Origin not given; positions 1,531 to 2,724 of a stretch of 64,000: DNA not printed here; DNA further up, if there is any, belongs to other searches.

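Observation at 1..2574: Third, inverted and divergent copy of the EB_dh/DOMON-MCP cassette ~52 kb away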

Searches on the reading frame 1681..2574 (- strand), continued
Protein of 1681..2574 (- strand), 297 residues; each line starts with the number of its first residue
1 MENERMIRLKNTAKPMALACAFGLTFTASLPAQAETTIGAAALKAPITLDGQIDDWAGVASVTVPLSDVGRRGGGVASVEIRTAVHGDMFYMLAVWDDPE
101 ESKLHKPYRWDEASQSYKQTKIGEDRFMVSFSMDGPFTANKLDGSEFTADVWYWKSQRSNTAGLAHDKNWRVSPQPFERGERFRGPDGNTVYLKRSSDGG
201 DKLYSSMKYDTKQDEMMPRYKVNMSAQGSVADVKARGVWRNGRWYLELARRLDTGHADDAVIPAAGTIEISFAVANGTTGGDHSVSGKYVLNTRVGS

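Call 69: search_solved_structures(query=P0080, max_evalue=10, show_alignments=2)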
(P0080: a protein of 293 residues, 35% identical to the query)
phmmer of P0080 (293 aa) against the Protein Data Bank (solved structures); distinct sequences matched with E-value up to 10: 3.
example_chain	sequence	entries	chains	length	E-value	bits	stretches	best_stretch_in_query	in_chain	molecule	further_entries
7b04_C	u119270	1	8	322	2.2e-05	27.2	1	47-277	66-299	Nitrite oxidoreductase subunit C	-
6a5g_A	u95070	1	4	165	0.56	12.7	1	89-170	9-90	[4+2] and [4+6] cyclase StmD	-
6z5s_2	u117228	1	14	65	0.99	11.9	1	139-172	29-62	Light-harvesting complex 1 beta chain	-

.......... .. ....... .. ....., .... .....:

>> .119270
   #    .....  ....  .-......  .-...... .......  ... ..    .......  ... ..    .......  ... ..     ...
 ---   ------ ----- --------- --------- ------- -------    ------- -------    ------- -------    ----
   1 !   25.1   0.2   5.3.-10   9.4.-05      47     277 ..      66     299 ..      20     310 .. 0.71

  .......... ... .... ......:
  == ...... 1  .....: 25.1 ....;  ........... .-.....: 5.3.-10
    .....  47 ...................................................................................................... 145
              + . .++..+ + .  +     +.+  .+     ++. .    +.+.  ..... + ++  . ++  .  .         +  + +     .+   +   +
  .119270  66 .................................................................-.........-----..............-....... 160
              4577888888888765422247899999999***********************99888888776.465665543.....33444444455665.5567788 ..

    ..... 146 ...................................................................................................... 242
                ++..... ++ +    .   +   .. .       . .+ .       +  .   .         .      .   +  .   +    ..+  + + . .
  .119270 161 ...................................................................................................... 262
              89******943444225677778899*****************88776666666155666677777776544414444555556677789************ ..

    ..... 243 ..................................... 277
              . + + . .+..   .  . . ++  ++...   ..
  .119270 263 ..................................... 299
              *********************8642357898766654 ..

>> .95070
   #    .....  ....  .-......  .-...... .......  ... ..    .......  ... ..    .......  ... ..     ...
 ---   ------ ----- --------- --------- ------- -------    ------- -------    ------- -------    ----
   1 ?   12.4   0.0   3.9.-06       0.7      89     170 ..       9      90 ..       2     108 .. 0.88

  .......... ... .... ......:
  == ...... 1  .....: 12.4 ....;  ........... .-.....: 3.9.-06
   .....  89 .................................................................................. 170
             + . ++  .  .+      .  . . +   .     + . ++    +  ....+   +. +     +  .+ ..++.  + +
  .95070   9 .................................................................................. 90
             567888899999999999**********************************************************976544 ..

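Call 70: search_protein_representatives(alignment_id=A3)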
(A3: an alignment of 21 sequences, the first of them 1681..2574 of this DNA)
Query: 21 sequences, 289 profile positions. Proteins with E-value up to 0.001 (for the whole library): 2235; up to 1e-10: 1118; up to 1e-30: 247. The best 150 are listed.
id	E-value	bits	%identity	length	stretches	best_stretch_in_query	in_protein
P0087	1.7e-107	375.2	-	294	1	17-284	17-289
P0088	1.7e-93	329.3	-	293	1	16-284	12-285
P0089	2.3e-91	322.3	-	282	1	16-284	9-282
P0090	2.4e-91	322.2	-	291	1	15-279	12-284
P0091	1.7e-83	296.4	-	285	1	12-284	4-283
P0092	3.6e-82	292.1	-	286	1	13-283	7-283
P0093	9.3e-81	287.4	-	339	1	27-275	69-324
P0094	4.5e-80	285.2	-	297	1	10-282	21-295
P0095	1.8e-79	283.2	-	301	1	13-285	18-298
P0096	4.2e-78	278.7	-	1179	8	139-248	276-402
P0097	8.2e-78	277.8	-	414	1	31-284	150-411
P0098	4.9e-77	275.2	-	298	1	28-284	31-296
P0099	1.6e-76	273.5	-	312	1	12-285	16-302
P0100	3.1e-76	272.6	-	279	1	15-284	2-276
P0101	1.9e-74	266.7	-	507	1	24-286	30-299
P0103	1.1e-71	257.7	-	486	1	32-276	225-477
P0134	2.7e-61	223.6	-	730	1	26-284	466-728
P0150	6.5e-58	212.5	-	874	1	17-282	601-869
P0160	7.5e-56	205.7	-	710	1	21-284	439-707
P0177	9.0e-53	195.6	-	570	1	24-283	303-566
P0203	4.9e-49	183.3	-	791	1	32-282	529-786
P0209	1.5e-47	178.4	-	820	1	33-284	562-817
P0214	1.3e-46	175.4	-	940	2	31-284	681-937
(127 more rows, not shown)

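Call 71: search_protein_families(library=pfam, proteins=[P0134, P0150, P0160, P0203, P0209, P0214, P0101, P0103, P0096, P0177], max_evalue=0.001)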
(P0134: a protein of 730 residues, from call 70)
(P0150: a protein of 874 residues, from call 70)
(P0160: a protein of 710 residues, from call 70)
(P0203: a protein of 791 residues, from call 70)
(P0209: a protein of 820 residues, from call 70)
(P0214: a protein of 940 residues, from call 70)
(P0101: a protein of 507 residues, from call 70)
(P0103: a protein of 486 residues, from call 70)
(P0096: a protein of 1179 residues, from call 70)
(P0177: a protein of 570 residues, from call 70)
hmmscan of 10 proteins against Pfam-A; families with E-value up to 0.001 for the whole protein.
P0134 (730 aa): 1 family
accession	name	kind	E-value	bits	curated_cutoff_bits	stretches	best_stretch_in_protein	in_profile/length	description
PF09459.16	EB_dh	-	2.5e-23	83.8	33.3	1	504-716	23-230/236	Ethylbenzene dehydrogenase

P0150 (874 aa): 1 family
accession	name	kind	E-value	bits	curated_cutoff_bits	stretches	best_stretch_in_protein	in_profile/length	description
PF09459.16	EB_dh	-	1.5e-22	81.2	33.3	1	647-861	23-232/236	Ethylbenzene dehydrogenase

P0160 (710 aa): 2 families
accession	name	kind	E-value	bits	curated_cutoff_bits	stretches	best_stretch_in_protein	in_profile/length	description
PF09459.16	EB_dh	-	5.9e-19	69.5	33.3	1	470-695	3-230/236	Ethylbenzene dehydrogenase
PF24578.1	CSPP1_C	-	0.00016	21.6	27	0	359-392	5-38/55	Centrosome and spindle pole-associated protein 1, C-terminal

P0203 (791 aa): 1 family
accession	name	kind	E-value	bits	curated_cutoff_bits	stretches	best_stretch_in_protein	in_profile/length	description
PF09459.16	EB_dh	-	4.1e-19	70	33.3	1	560-777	23-233/236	Ethylbenzene dehydrogenase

P0209 (820 aa): 1 family
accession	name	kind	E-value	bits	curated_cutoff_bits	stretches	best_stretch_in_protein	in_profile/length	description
PF09459.16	EB_dh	-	2.4e-19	70.7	33.3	1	580-802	2-227/236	Ethylbenzene dehydrogenase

P0214 (940 aa): 1 family
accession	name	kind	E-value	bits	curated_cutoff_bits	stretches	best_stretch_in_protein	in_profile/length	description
PF09459.16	EB_dh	-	1.5e-20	74.7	33.3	1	702-922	3-227/236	Ethylbenzene dehydrogenase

P0101 (507 aa): 2 families
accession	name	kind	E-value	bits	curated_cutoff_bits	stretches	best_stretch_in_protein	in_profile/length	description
PF09459.16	EB_dh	-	3.2e-19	70.3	33.3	1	73-282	21-226/236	Ethylbenzene dehydrogenase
PF06439.18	3keto-disac_hyd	-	1.1e-07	32.6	26.8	1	374-503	51-186/187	3-keto-disaccharide hydrolase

P0103 (486 aa): 3 families
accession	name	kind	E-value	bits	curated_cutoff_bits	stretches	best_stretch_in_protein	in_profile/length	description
PF09459.16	EB_dh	-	6.3e-22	79.2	33.3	1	244-470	2-227/236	Ethylbenzene dehydrogenase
PF06439.18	3keto-disac_hyd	-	1.8e-05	25.3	26.8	1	47-198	14-166/187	3-keto-disaccharide hydrolase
PF21708.4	Glyco_hydro_59_C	-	7.4e-05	23.3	27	1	107-219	69-172/175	Galactocerebrosidase, C-terminal lectin domain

P0096 (1179 aa): 3 families
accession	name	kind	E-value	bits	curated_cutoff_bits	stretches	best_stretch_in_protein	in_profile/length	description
PF09459.16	EB_dh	-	1.3e-78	264.7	33.3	5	173-404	21-208/236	Ethylbenzene dehydrogenase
PF22352.2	K319L-like_PKD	-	3.7e-14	52.9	27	1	991-1072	1-84/84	K319L-like, PKD domain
PF18911.6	PKD_4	-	0.00073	20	27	1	984-1047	1-61/85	PKD domain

P0177 (570 aa): 2 families
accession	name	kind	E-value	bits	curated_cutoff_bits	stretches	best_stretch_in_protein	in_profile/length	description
PF09459.16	EB_dh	-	3.5e-20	73.5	33.3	1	345-557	27-232/236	Ethylbenzene dehydrogenase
PF13525.12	YfiO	-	0.00011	22.4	25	0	120-261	23-138/203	Outer membrane lipoprotein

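Call 73: search_protein_families(library=pfam, proteins=[L013:9183-11507:+, L014:5439-7757:+, L018:9123-11462:+, L020:5152-7710:+, L021:8621-10807:+, L006:9362-11197:+, L047:3275-5614:+, L031:9991-12561:+, L015:9048-10160:+], max_evalue=0.0001)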
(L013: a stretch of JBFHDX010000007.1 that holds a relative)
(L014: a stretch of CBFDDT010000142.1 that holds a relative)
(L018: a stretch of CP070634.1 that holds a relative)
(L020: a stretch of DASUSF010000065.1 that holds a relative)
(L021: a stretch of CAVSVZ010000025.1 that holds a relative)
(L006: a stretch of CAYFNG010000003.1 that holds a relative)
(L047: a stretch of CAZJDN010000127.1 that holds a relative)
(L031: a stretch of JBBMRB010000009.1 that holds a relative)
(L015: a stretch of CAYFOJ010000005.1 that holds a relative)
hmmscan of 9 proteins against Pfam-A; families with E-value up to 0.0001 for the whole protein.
L013:9183-11507:+ (774 aa): 3 families
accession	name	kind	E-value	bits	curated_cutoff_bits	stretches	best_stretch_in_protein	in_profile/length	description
PF00384.28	Molybdopterin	-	4.4e-54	184.3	24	1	56-513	1-353/353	Molybdopterin oxidoreductase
PF01568.27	Molydop_binding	-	8.9e-31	106.6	26.8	1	629-747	1-107/110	Molydopterin dinucleotide binding domain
PF18364.6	Molybdopterin_N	-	5.2e-17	62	26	1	12-52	1-41/41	Molybdopterin oxidoreductase N-terminal domain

L014:5439-7757:+ (772 aa): 3 families
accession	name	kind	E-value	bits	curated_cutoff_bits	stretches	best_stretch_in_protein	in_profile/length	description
PF00384.28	Molybdopterin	-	1.8e-57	195.4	24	1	56-512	1-352/353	Molybdopterin oxidoreductase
PF01568.27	Molydop_binding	-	1.9e-27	95.9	26.8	1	629-744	1-104/110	Molydopterin dinucleotide binding domain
PF18364.6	Molybdopterin_N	-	1.7e-18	66.7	26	1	12-52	1-41/41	Molybdopterin oxidoreductase N-terminal domain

L018:9123-11462:+ (779 aa): 3 families
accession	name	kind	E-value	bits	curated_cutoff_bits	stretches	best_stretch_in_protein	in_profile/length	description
PF00384.28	Molybdopterin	-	2.5e-56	191.6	24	1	61-517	1-352/353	Molybdopterin oxidoreductase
PF01568.27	Molydop_binding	-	1.3e-29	102.9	26.8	1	634-749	1-104/110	Molydopterin dinucleotide binding domain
PF18364.6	Molybdopterin_N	-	1e-16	61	26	1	19-57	3-41/41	Molybdopterin oxidoreductase N-terminal domain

L020:5152-7710:+ (852 aa): 6 families
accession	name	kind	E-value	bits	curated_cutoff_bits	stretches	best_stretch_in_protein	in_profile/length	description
PF00563.25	EAL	-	2e-77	260.2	31.3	1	568-803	2-236/236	EAL domain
PF00990.26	GGDEF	-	2.4e-44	151.4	23.8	1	381-546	1-159/161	Diguanylate cyclase, GGDEF domain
PF00672.30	HAMP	-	2.8e-15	56.8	25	1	197-247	2-52/53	HAMP domain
PF00989.32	PAS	-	9.7e-11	42.1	22.6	1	257-366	4-112/113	PAS fold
PF13188.13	PAS_8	-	5.2e-06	26.6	21.8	1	256-310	3-54/65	PAS domain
PF13426.13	PAS_9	-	2.6e-05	24.9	27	1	266-366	3-100/103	PAS domain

L021:8621-10807:+ (728 aa): 8 families
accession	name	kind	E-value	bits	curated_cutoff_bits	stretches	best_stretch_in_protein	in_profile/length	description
PF00990.26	GGDEF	-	2.9e-49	167.4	23.8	1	393-561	1-160/161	Diguanylate cyclase, GGDEF domain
PF00563.25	EAL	-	8.4e-36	124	31.3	1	583-727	3-146/236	EAL domain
PF00672.30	HAMP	-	6.3e-17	62.1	25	1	209-260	1-52/53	HAMP domain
PF00989.32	PAS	-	1.1e-09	38.7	22.6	1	271-378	5-112/113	PAS fold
PF08448.16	PAS_4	-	1.1e-08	35.7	23.1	1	274-383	2-109/110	PAS fold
PF13426.13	PAS_9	-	1.5e-08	35.3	27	1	278-379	2-101/103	PAS domain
PF13188.13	PAS_8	-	1.1e-05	25.6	21.8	1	271-314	5-45/65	PAS domain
PF17203.10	sCache_3_2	-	1.2e-05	25.8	28.4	1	68-189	8-139/140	Single cache domain 3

L006:9362-11197:+ (611 aa): 1 family
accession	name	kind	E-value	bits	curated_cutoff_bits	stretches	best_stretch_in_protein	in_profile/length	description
PF05787.19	PhoX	-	3.6e-24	86.2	24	1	231-601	157-452/515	Alkaline phosphatase PhoX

L047:3275-5614:+ (779 aa): 3 families
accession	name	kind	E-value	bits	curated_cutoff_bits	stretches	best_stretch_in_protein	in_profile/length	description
PF00072.30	Response_reg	-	1.5e-37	128.6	30.2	2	647-759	1-110/111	Response regulator receiver domain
PF02518.31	HATPase_c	-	2.7e-31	108.7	26.4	1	369-483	1-109/111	Histidine kinase-, DNA gyrase B-, and HSP90-like ATPase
PF00512.31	HisKA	-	3.3e-19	69.1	26.9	1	258-322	2-66/66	His Kinase A (phospho-acceptor) domain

L031:9991-12561:+ (856 aa): 7 families
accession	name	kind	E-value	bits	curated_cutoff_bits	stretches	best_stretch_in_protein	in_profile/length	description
PF00563.25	EAL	-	4.8e-66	223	31.3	1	606-840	3-236/236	EAL domain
PF00990.26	GGDEF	-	3e-52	177.1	23.8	1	428-585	1-161/161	Diguanylate cyclase, GGDEF domain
PF00072.30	Response_reg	-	2.5e-25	89.2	30.2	1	14-125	1-110/111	Response regulator receiver domain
PF08447.18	PAS_3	-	1.9e-16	60.5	25.6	1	220-288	22-88/89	PAS fold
PF13426.13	PAS_9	-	4.6e-12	46.6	27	1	313-416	1-103/103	PAS domain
PF00989.32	PAS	-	2.9e-11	43.8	22.6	1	309-414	7-113/113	PAS fold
PF08448.16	PAS_4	-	2.2e-06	28.3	23.1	1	309-418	1-109/110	PAS fold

L015:9048-10160:+ (370 aa): 2 families
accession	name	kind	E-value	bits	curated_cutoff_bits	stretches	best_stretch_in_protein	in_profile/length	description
PF13487.12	HD_5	-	1e-27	97.4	27.2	1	200-350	16-169/170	HD domain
PF01966.28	HD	-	1.9e-10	41.5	22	1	198-318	1-113/116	HD domain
